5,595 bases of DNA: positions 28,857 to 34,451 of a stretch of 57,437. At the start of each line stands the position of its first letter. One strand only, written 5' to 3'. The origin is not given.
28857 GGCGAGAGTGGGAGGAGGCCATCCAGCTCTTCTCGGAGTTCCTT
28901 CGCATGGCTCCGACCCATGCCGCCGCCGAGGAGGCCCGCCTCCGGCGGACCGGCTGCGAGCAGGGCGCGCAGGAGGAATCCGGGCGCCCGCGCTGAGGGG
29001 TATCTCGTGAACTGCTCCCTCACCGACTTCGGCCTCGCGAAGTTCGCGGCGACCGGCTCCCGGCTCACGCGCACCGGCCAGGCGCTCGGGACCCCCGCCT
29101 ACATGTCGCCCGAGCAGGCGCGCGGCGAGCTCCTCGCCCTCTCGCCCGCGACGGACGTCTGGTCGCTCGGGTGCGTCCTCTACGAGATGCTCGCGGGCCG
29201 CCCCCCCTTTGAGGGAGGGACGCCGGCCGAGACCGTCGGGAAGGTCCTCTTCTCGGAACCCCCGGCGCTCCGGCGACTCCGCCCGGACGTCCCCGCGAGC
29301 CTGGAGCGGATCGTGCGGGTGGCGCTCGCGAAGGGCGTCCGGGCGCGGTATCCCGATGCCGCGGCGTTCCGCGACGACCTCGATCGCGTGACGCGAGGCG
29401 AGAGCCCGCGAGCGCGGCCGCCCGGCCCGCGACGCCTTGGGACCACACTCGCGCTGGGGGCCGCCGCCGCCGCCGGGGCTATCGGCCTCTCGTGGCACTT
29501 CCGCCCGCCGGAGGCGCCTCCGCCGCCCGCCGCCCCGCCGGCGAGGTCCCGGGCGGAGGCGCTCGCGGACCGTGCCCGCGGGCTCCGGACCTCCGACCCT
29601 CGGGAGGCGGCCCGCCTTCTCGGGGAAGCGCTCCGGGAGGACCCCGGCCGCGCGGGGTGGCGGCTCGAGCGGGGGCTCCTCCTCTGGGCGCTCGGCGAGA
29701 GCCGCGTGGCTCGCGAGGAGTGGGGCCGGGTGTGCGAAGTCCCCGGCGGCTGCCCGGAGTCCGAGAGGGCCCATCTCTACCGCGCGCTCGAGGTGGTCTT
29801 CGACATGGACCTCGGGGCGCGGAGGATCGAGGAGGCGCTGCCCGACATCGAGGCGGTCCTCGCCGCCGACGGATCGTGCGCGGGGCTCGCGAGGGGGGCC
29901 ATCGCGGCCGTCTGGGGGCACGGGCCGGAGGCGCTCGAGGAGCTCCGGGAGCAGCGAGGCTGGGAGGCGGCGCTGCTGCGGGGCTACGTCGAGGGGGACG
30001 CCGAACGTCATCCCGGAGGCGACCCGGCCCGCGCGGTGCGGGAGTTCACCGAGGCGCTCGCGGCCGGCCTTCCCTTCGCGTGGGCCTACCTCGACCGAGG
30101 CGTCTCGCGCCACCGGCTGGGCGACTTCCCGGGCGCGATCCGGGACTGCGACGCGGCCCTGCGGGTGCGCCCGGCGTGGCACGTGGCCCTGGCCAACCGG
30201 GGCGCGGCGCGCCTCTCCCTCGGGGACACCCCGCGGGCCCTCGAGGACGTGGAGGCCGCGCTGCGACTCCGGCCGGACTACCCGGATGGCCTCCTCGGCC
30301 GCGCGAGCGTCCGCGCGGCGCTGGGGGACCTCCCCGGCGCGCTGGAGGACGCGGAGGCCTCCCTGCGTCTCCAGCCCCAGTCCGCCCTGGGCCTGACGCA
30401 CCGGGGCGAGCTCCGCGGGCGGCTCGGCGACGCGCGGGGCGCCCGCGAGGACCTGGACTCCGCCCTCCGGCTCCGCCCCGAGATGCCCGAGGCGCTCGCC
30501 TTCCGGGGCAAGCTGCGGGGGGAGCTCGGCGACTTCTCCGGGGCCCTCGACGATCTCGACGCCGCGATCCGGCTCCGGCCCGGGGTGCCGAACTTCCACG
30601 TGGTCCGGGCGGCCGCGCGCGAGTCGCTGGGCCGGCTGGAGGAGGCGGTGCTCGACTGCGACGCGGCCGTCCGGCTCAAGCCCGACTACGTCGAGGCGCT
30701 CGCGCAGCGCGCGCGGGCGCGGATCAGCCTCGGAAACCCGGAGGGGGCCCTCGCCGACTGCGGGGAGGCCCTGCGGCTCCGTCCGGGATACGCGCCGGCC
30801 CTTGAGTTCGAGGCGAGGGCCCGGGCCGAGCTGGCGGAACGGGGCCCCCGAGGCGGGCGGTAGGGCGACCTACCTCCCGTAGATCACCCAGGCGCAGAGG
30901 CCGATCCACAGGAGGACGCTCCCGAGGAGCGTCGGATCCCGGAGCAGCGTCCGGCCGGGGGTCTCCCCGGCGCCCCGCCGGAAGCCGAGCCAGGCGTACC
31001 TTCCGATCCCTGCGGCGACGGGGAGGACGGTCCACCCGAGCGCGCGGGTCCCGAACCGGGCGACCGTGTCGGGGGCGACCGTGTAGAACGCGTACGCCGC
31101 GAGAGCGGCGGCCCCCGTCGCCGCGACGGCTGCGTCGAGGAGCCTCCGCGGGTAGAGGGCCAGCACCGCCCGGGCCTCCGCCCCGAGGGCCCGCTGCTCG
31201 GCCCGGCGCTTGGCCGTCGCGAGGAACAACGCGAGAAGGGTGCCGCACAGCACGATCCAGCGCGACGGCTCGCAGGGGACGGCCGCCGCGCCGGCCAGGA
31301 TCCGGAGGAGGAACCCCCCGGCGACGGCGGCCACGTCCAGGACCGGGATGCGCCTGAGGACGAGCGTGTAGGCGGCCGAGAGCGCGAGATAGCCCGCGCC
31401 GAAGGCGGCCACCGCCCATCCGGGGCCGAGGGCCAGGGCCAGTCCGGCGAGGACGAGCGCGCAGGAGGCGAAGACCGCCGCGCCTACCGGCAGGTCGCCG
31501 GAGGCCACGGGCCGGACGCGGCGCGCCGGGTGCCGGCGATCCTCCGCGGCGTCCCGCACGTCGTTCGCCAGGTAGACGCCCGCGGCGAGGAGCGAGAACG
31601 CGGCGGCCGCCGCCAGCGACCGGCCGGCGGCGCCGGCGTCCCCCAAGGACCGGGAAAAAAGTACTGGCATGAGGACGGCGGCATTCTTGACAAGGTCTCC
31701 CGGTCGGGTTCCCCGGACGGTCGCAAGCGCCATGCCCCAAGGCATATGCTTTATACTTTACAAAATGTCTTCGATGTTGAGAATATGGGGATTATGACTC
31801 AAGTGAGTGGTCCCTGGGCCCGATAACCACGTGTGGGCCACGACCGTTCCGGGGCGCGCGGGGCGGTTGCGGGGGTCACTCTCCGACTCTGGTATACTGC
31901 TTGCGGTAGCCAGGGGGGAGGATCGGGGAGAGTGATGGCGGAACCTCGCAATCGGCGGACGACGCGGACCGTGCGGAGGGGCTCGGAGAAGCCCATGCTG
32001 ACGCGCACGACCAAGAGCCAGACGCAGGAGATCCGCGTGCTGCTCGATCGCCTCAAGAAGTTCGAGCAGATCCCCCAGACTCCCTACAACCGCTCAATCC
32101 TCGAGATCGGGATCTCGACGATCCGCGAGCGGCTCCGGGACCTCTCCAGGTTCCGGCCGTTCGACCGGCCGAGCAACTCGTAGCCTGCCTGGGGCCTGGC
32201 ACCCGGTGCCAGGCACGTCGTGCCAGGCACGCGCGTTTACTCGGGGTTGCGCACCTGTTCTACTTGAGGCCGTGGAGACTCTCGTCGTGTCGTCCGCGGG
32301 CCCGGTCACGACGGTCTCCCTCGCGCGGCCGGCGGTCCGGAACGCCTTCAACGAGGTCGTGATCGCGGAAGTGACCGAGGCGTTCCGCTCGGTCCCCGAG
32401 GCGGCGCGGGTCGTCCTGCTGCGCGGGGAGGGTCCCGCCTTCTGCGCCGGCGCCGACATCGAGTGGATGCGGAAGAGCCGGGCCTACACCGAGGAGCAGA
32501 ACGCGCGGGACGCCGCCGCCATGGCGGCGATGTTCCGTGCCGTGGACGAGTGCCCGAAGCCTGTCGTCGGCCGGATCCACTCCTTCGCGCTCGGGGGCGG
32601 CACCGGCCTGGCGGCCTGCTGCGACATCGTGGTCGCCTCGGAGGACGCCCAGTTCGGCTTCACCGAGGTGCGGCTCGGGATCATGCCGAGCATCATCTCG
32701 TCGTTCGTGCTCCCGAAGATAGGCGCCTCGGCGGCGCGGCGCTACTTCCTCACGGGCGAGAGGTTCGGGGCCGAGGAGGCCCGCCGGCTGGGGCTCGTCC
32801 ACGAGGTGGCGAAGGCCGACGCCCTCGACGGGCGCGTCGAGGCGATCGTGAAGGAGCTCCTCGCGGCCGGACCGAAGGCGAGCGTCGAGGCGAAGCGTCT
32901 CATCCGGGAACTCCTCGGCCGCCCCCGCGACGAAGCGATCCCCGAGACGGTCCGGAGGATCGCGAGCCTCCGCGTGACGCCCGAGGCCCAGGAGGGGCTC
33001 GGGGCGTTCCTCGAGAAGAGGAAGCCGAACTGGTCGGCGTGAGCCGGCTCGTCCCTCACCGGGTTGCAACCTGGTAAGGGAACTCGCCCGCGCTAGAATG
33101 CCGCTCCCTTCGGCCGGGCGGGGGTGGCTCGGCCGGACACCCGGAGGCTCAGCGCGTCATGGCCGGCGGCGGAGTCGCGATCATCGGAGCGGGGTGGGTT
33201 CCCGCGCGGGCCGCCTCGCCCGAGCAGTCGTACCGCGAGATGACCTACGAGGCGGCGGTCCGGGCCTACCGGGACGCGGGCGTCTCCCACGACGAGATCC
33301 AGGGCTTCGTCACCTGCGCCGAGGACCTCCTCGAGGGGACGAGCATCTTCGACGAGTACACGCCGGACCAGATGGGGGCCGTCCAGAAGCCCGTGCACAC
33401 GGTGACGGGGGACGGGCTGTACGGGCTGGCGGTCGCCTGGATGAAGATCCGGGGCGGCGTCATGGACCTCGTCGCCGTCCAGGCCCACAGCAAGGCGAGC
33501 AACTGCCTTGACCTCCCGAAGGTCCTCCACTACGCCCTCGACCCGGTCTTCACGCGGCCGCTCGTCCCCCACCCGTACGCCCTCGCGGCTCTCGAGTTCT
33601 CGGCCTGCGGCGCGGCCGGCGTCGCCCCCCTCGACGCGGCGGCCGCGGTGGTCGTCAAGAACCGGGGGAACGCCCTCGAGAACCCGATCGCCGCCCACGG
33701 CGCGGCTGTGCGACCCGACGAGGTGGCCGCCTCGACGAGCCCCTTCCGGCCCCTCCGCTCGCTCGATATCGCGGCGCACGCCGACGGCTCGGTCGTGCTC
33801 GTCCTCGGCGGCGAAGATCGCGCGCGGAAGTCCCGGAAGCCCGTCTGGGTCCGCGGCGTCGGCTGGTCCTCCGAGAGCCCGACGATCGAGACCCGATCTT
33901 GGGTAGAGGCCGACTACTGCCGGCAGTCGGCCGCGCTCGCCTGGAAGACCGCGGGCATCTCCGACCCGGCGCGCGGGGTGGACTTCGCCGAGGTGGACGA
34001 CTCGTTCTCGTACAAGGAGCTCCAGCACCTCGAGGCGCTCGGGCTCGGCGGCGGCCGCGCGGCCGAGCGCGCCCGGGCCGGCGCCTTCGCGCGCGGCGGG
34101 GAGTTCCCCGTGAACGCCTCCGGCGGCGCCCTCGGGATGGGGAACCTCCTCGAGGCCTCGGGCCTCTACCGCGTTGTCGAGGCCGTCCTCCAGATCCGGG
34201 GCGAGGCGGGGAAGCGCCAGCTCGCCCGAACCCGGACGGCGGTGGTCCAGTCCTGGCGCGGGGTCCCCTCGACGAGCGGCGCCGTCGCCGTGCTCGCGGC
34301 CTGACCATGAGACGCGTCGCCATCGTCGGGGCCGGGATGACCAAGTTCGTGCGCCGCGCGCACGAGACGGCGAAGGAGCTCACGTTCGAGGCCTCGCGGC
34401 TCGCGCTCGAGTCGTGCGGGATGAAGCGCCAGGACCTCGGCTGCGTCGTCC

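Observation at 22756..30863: Head-to-tail array of four receptor-kinase/TPR paralogues in which three start exactly at the DFG motif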

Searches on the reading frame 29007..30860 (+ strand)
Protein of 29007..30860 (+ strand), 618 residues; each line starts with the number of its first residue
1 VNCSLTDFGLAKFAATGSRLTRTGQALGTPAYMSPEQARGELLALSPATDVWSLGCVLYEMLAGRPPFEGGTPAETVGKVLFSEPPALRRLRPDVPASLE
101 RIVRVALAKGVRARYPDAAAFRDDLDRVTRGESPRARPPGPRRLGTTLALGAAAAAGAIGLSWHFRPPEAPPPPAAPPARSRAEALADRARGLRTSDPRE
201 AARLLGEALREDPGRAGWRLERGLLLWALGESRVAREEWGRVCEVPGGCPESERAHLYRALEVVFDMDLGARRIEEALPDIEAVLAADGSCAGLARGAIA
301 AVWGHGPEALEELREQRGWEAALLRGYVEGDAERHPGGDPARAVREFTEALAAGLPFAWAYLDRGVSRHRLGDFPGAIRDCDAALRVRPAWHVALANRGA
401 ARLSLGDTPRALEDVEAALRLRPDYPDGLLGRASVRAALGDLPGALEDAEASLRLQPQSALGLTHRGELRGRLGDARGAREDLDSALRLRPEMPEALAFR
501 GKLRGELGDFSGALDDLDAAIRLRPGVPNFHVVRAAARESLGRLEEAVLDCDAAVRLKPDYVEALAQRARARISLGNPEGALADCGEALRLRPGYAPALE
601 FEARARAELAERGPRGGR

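Call 6: search_protein_families(library=pfam, proteins=[window:29007-30860:+], max_evalue=0.01)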
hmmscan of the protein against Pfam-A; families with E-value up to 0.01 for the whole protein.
window:29007-30860:+ (618 aa): 12 families
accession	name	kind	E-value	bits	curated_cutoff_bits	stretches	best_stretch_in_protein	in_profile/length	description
PF00515.34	TPR_1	-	8.2e-31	105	27.8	3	394-425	3-34/34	Tetratricopeptide repeat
PF07719.23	TPR_2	-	5.8e-30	101.3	27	2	563-594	2-33/34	Tetratricopeptide repeat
PF13432.12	TPR_16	-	1.7e-23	83.1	32.7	5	501-561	4-64/65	Tetratricopeptide repeat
PF13371.12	TPR_9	-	3e-21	75.6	35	4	404-459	7-62/73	Tetratricopeptide repeat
PF13414.12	TPR_11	-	8.7e-18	64.2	26.8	0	401-440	3-42/42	TPR repeat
PF00069.31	Pkinase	-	6.7e-15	55.6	31.7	1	4-77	138-206/263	Protein kinase domain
PF13181.12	TPR_8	-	7.2e-13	48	25.7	0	537-561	10-34/34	Tetratricopeptide repeat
PF14559.12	TPR_19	-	1.2e-11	45.2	25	0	197-232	6-41/68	Tetratricopeptide repeat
PF13431.12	TPR_17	-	4.6e-10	39.4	24.4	0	551-582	2-33/34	Tetratricopeptide repeat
PF13428.12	TPR_14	-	6.1e-10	39.2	23.5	0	562-604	1-43/44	Tetratricopeptide repeat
PF07714.23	PK_Tyr_Ser-Thr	-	3.8e-08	33.4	23.1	1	3-80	141-217/258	Protein tyrosine and serine/threonine kinase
PF13424.12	TPR_12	-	1.4e-07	32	30.1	1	430-489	7-67/77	Tetratricopeptide repeat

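Call 33: search_protein_families(library=ncbifam, proteins=[window:29007-30860:+], max_evalue=0.001)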
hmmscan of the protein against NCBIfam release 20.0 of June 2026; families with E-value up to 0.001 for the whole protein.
window:29007-30860:+ (618 aa): 16 families
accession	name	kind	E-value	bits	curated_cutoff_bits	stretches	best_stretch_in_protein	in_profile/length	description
NF033483.0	PknB_PASTA_kin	equivalog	7.6e-35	121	450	1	5-137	148-277/563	Stk1 family PASTA domain-containing Ser/Thr kinase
TIGR02917.1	PEP_TPR_lipo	equivalog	1.1e-20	73.2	312.2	2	475-599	174-298/899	XrtA/PEP-CTERM system TPR-repeat protein PrsT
TIGR00990.1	3a0801s09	subfamily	2.7e-17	62.6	757.25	2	509-585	142-217/615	mitochondrial import receptor subunit TOM70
NF052427.1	StpK7MSMEG_1200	equivalog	6.2e-15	54.7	900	1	5-131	149-271/601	serine/threonine protein kinase StpK7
NF053615.1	SerThrKinAfsKStmc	equivalog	1.7e-14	53.4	1300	1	6-102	153-246/809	protein serine/threonine kinase AfsK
NF047741.1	antiphage_MADS6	equivalog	4.3e-14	52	460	1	4-139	339-471/612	methylation-associated defense system protein kinase MAD6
NF009651.0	PRK13184.1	equivalog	4.3e-12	44.8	839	1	17-133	182-295/932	serine/threonine-protein kinase PknD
TIGR03903.1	TOMM_kin_cyc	equivalog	2e-11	42.5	705.75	1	7-121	125-240/1267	TOMM system kinase/cyclase fusion protein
NF008391.2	PRK11189.1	equivalog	7.3e-09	35.5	250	1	464-552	69-157/297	lipoprotein NlpI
NF047558.1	TPR_END_plus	domain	4.3e-08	33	32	0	397-426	4-33/56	TPR end-of-group domain-containing protein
NF040959.1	MamA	equivalog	4.8e-08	32.7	200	1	473-564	84-175/204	magnetosome protein MamA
TIGR02521.1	type_IV_pilW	equivalog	1.8e-07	30.9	154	0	508-562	45-99/234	type IV pilus biogenesis/stability protein PilW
NF033442.0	BREX_PglW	equivalog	1.3e-06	26.5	990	1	28-130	390-488/1391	BREX system serine/threonine kinase PglW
NF033762.1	social_mot_Tgl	equivalog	3.7e-05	23.2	225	0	539-598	42-102/252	social motility TPR repeat lipoprotein Tgl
NF007302.0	PRK09782.1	equivalog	6.6e-05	21.1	1223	0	332-425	587-679/990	phage receptor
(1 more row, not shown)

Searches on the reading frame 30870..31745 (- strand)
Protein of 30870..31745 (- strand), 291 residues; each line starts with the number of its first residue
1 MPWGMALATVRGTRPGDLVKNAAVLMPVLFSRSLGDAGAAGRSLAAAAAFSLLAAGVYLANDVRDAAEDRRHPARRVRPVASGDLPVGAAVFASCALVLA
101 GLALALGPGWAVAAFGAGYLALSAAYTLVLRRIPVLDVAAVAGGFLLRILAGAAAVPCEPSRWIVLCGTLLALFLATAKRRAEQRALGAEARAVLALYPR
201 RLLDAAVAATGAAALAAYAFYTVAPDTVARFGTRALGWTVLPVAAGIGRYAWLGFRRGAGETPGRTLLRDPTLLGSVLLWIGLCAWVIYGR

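Call 60: search_protein_families(library=pfam, proteins=[window:30870-31745:-], max_evalue=0.00001)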
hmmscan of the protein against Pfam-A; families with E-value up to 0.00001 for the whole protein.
window:30870-31745:- (291 aa): 1 family
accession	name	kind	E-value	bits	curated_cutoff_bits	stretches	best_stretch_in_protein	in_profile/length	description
PF01040.23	UbiA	-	3.1e-19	69.7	34.2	1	43-256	22-234/250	UbiA prenyltransferase family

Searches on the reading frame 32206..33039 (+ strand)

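Call 60: search_protein_families(library=pfam, proteins=[window:32206-33039:+], max_evalue=0.00001)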
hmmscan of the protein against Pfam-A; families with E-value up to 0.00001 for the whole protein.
window:32206-33039:+ (278 aa): 2 families
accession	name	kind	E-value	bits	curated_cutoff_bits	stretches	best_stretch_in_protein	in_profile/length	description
PF00378.25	ECH_1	-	5.6e-49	167.2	27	1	34-277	6-249/251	Enoyl-CoA hydratase/isomerase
PF16113.10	ECH_2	-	2.4e-28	100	27.2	1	35-239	2-205/335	Enoyl-CoA hydratase/isomerase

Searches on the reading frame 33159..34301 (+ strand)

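Call 60: search_protein_families(library=pfam, proteins=[window:33159-34301:+], max_evalue=0.00001)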
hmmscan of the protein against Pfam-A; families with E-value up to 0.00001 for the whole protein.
window:33159-34301:+ (381 aa): 1 family
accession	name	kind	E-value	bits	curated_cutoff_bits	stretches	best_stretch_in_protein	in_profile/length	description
PF22691.2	Thiolase_C_1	-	3.8e-29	101.7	28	1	242-379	8-142/144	Thiolase C-terminal domain-like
